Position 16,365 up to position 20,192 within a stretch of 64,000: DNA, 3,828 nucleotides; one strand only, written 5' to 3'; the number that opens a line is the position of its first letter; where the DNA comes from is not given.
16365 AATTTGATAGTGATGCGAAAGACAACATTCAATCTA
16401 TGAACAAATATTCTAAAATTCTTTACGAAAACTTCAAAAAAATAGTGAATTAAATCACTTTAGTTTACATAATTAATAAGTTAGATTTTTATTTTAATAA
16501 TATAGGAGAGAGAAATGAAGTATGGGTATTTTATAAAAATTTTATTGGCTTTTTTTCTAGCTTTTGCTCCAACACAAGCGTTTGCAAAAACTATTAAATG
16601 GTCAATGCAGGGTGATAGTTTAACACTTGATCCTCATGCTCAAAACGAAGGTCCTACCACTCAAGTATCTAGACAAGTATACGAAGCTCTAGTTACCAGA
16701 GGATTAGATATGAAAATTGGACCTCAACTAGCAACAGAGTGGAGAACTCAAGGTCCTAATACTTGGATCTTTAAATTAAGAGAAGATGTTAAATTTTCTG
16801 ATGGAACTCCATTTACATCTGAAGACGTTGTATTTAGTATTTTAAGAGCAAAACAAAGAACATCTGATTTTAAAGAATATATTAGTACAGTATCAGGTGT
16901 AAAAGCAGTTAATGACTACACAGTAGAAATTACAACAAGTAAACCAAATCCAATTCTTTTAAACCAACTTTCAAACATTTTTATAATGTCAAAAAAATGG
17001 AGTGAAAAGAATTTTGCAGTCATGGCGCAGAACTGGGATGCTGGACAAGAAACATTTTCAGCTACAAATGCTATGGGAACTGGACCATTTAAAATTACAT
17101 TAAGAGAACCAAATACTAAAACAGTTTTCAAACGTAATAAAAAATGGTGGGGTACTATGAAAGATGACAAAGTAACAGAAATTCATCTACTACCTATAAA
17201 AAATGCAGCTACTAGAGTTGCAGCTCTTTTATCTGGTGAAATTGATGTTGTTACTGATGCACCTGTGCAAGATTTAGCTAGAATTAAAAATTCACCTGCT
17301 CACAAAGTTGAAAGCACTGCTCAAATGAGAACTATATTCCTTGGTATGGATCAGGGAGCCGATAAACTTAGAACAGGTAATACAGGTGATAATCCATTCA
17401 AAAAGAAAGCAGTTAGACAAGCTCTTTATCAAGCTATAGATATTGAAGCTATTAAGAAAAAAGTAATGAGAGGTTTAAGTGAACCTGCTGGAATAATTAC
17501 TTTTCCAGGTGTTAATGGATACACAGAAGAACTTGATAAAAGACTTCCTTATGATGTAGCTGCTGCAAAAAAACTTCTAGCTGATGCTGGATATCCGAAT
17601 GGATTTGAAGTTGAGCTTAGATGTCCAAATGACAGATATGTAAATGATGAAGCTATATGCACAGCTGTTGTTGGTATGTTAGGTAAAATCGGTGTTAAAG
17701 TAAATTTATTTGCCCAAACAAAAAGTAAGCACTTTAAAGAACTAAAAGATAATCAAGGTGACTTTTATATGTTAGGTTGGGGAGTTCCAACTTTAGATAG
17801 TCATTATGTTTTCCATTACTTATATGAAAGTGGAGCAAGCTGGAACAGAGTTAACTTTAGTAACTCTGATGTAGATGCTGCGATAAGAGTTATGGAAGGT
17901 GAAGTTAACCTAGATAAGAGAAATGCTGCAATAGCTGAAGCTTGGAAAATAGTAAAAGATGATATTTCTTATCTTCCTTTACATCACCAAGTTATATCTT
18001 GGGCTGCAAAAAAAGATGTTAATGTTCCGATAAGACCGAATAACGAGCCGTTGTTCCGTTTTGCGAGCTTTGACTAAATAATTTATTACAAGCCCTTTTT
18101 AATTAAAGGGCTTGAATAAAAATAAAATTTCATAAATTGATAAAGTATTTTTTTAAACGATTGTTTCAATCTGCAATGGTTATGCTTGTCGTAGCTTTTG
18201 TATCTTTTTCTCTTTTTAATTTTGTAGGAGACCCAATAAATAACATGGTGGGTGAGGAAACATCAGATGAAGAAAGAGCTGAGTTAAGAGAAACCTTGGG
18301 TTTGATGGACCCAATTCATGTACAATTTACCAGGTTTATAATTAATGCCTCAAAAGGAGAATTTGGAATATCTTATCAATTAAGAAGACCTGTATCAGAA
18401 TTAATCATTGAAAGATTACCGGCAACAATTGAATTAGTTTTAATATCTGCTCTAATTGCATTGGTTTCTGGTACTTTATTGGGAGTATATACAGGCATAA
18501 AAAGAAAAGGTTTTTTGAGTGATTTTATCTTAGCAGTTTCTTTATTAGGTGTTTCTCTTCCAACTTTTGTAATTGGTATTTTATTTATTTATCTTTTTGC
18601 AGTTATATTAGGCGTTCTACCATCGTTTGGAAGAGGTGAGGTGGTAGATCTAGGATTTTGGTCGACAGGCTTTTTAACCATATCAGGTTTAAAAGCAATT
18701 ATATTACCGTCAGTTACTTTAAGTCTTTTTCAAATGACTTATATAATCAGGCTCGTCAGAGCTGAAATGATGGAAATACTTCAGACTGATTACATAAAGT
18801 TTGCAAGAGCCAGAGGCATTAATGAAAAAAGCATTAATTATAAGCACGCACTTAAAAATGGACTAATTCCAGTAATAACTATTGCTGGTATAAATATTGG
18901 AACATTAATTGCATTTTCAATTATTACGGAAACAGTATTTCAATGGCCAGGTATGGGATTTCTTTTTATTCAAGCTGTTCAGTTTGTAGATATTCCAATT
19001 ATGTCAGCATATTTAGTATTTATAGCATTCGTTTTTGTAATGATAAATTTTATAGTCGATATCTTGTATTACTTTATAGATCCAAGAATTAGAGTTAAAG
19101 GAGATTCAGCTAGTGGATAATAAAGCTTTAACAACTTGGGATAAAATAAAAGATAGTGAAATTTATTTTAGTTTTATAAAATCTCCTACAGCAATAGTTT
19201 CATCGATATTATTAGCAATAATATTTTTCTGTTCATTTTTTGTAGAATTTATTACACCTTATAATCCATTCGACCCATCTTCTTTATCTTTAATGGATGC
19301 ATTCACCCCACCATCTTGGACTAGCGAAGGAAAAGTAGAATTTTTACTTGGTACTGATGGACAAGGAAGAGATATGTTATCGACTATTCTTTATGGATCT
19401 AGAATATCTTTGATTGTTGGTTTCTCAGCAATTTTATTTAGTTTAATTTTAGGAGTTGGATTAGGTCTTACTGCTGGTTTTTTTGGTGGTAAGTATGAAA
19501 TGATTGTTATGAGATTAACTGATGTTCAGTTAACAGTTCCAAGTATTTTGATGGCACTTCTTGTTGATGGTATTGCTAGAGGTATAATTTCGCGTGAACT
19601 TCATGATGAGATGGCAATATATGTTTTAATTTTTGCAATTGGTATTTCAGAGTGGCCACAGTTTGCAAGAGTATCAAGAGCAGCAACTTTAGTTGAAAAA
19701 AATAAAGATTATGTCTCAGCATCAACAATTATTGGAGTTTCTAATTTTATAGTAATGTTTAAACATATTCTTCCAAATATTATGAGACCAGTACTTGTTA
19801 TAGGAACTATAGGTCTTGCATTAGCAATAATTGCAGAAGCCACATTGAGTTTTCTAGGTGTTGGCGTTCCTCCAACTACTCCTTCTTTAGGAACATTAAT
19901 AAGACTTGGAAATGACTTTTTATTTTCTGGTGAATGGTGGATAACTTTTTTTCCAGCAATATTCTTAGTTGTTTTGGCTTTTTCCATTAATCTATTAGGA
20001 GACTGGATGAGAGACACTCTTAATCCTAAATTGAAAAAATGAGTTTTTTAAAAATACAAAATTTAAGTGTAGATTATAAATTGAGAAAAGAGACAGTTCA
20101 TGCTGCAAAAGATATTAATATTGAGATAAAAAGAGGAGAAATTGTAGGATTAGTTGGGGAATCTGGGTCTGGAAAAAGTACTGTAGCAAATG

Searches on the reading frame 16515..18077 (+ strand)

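Call 83: search_protein_families(library=pfam, proteins=[window:16515-18077:+], max_evalue=0.00001)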
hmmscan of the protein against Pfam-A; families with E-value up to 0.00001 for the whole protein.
window:16515-18077:+ (520 aa): 1 family
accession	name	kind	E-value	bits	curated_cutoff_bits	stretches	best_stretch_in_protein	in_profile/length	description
PF00496.27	SBP_bac_5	-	1.8e-86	291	32.4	1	67-441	1-365/368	Bacterial extracellular solute-binding proteins, family 5 Middle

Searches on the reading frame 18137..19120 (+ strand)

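Call 83: search_protein_families(library=pfam, proteins=[window:18137-19120:+], max_evalue=0.00001)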
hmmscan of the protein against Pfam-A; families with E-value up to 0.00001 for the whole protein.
window:18137-19120:+ (327 aa): 2 families
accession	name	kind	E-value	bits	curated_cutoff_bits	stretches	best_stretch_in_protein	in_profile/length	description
PF00528.27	BPD_transp_1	-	5.3e-38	131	26.4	1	112-319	1-183/184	Binding-protein-dependent transport system inner membrane component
PF19300.4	BPD_transp_1_N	-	6.1e-13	49.4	23.8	1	1-100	1-113/114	Binding-prot-dependent transport system membrane comp, N-term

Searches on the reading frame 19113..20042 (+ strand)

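Call 83: search_protein_families(library=pfam, proteins=[window:19113-20042:+], max_evalue=0.00001)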
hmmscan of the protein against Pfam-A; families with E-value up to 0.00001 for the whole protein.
window:19113-20042:+ (309 aa): 2 families
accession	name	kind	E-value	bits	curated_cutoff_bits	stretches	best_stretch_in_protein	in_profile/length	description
PF00528.27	BPD_transp_1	-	8.9e-25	87.9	26.4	1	114-309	1-184/184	Binding-protein-dependent transport system inner membrane component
PF12911.12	OppC_N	-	1.3e-06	28.6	23.9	1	20-55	9-44/53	N-terminal TM domain of oligopeptide transport permease C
